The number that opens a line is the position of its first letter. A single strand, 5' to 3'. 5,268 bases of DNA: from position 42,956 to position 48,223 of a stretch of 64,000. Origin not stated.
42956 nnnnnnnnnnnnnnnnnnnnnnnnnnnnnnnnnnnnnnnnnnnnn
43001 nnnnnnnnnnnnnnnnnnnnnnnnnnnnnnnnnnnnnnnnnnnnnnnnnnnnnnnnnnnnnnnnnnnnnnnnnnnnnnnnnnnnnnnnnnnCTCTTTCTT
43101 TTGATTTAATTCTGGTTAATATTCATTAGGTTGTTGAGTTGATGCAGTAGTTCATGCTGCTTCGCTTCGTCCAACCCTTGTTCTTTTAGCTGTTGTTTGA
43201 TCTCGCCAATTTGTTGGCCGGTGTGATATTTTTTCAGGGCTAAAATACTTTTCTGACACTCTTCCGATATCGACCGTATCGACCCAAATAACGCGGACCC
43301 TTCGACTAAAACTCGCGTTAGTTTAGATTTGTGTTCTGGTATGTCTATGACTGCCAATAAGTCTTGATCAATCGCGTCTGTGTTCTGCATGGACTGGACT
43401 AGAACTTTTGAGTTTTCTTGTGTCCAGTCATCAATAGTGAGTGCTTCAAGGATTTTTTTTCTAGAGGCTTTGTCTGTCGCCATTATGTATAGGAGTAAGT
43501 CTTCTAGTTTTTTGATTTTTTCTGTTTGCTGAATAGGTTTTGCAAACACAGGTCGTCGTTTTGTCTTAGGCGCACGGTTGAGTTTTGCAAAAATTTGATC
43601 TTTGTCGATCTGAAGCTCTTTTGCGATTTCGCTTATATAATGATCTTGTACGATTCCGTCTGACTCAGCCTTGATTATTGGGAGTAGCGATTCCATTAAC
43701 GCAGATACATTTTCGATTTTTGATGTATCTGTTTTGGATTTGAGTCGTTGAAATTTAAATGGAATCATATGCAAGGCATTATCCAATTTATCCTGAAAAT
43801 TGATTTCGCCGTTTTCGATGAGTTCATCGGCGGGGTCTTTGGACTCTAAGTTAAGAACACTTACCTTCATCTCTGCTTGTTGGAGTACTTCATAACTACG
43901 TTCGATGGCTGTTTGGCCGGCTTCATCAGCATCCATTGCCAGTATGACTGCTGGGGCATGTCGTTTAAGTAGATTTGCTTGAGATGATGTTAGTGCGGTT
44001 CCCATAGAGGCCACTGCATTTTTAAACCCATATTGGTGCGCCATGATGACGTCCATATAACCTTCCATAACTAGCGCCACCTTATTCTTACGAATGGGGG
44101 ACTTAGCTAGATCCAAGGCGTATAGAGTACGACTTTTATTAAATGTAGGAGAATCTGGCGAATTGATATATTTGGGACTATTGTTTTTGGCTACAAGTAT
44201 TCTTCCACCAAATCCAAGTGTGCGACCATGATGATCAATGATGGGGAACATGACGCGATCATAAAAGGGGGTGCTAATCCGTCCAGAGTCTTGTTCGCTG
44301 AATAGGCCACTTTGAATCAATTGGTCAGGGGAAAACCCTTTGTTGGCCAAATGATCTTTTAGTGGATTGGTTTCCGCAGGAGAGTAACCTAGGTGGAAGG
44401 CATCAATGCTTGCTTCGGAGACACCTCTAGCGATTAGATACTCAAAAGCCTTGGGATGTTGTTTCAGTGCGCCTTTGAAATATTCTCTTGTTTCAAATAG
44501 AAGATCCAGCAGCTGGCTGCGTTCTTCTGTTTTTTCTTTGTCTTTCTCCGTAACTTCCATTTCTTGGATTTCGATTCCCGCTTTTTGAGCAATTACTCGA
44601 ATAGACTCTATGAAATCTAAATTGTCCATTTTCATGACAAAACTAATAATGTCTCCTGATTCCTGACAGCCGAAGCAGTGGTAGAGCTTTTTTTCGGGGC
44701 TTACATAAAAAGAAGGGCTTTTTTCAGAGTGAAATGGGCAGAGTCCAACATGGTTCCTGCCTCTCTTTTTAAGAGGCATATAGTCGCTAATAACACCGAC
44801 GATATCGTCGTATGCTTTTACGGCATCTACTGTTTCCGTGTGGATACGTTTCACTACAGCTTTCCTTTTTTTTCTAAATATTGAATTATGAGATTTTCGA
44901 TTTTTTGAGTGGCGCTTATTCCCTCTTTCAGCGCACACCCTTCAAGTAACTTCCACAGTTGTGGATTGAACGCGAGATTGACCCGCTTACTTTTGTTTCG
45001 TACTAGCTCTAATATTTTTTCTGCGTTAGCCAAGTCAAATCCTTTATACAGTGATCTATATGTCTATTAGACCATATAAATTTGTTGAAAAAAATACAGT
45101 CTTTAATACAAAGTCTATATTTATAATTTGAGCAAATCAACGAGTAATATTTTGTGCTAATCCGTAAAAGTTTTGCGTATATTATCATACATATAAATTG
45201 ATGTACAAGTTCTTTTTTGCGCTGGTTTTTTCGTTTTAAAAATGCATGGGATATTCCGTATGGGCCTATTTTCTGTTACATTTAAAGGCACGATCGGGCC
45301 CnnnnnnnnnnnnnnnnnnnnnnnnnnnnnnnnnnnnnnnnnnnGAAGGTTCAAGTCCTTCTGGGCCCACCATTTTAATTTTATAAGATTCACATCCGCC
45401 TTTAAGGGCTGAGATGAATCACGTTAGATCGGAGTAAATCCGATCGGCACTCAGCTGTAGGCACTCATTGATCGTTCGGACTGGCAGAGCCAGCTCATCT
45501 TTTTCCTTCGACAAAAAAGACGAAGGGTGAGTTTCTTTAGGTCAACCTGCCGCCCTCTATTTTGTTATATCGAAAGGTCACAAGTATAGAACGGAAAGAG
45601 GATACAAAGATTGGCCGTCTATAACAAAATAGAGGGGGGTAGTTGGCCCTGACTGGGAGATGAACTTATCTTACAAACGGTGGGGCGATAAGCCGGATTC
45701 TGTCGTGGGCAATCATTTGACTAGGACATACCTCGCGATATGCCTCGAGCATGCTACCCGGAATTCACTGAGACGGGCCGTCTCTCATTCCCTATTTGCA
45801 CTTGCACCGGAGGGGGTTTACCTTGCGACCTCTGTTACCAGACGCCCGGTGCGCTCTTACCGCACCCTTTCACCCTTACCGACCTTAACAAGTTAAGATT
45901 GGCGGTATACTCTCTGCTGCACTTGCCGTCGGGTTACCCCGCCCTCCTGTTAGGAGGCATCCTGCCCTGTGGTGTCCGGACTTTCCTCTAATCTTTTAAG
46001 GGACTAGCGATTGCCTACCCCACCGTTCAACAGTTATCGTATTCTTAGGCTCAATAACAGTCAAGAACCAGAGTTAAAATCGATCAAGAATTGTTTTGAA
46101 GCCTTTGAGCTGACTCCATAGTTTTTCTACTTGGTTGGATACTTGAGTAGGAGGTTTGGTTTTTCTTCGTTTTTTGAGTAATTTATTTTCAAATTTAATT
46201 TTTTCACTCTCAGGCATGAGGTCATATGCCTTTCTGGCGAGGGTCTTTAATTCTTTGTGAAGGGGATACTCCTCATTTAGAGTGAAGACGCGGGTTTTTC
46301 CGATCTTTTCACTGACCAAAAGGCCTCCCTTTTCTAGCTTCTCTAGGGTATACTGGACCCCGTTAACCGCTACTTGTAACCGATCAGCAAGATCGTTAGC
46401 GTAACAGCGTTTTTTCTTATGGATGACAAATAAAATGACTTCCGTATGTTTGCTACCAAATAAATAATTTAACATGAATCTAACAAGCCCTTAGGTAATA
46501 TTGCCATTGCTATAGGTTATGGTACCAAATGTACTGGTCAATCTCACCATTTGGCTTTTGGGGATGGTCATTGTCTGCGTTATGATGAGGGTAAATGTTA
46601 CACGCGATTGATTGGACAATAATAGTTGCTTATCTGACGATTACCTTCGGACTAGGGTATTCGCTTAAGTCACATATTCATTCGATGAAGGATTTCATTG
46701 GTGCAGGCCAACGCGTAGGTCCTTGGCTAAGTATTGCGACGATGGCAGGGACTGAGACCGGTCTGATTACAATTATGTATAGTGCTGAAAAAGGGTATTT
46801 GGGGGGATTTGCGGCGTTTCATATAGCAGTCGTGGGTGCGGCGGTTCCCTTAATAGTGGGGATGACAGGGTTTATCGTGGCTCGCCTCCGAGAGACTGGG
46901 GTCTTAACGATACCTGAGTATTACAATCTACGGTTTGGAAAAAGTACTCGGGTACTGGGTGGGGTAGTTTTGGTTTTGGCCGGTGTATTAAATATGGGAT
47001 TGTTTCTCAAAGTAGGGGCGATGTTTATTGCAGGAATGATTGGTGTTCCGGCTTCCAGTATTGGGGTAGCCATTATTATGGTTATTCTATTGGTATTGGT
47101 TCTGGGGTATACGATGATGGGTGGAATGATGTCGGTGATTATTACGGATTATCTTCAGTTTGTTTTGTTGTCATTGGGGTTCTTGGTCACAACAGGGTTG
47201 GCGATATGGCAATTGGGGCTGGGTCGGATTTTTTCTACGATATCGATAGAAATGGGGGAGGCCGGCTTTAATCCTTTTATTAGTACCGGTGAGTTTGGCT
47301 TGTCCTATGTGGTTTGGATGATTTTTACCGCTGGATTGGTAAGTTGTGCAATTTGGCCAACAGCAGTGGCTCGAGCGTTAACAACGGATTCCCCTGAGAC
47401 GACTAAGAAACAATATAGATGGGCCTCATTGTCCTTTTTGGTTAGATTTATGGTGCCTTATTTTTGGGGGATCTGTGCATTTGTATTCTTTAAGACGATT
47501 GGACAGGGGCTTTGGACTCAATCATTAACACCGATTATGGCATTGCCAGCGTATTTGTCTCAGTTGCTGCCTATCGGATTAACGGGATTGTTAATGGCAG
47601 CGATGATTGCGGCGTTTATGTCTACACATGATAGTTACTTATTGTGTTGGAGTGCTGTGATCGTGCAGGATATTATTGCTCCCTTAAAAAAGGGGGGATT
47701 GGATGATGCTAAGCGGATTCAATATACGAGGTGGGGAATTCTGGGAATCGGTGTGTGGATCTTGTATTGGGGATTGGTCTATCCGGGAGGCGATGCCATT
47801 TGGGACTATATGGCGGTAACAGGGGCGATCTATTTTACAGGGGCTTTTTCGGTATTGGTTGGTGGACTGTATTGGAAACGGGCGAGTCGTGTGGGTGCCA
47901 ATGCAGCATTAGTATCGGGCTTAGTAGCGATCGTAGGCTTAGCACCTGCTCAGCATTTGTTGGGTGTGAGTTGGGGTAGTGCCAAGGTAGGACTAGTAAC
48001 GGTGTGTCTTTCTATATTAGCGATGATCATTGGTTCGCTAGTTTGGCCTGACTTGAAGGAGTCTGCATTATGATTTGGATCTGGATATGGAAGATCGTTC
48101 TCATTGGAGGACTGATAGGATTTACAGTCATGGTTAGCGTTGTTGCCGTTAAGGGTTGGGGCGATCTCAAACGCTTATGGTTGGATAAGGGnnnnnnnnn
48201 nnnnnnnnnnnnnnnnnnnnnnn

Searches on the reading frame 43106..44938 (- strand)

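Call 33: search_protein_families(library=pfam, proteins=[window:43106-44938:-], max_evalue=0.00001)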
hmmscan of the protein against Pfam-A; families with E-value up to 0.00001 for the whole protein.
window:43106-44938:- (610 aa): 7 families
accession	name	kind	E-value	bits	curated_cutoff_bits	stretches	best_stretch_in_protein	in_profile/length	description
PF08275.17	DNAG_N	-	3.6e-37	127.7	26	1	153-279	1-128/128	DNA primase catalytic core, N-terminal domain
PF01807.25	Zn_ribbon_DnaG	-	2.1e-36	124.1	24.9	1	33-126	2-95/98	CHC2 zinc finger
PF13155.12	Toprim_2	-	1.9e-22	79.8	22.1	1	290-371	2-86/88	Toprim-like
PF13662.12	Toprim_4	-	2.9e-20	72.7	25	1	287-362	2-84/85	Toprim domain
PF01751.28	Toprim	-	1.9e-12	47.6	23.1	1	289-354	3-86/96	Toprim domain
PF10410.14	DnaB_bind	-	3.3e-09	37.3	20.6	1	394-447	3-56/56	DnaB-helicase binding domain of primase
PF13362.12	Toprim_3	-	7e-07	30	27.2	1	289-377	3-93/95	Toprim domain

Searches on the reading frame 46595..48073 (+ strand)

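Call 33: search_protein_families(library=pfam, proteins=[window:46595-48073:+], max_evalue=0.00001)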
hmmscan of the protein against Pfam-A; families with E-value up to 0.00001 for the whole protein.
window:46595-48073:+ (492 aa): 1 family
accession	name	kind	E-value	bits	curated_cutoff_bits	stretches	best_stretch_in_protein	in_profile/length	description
PF00474.23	SSF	-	3.7e-30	105.6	22.8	1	34-442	1-406/406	Sodium:solute symporter family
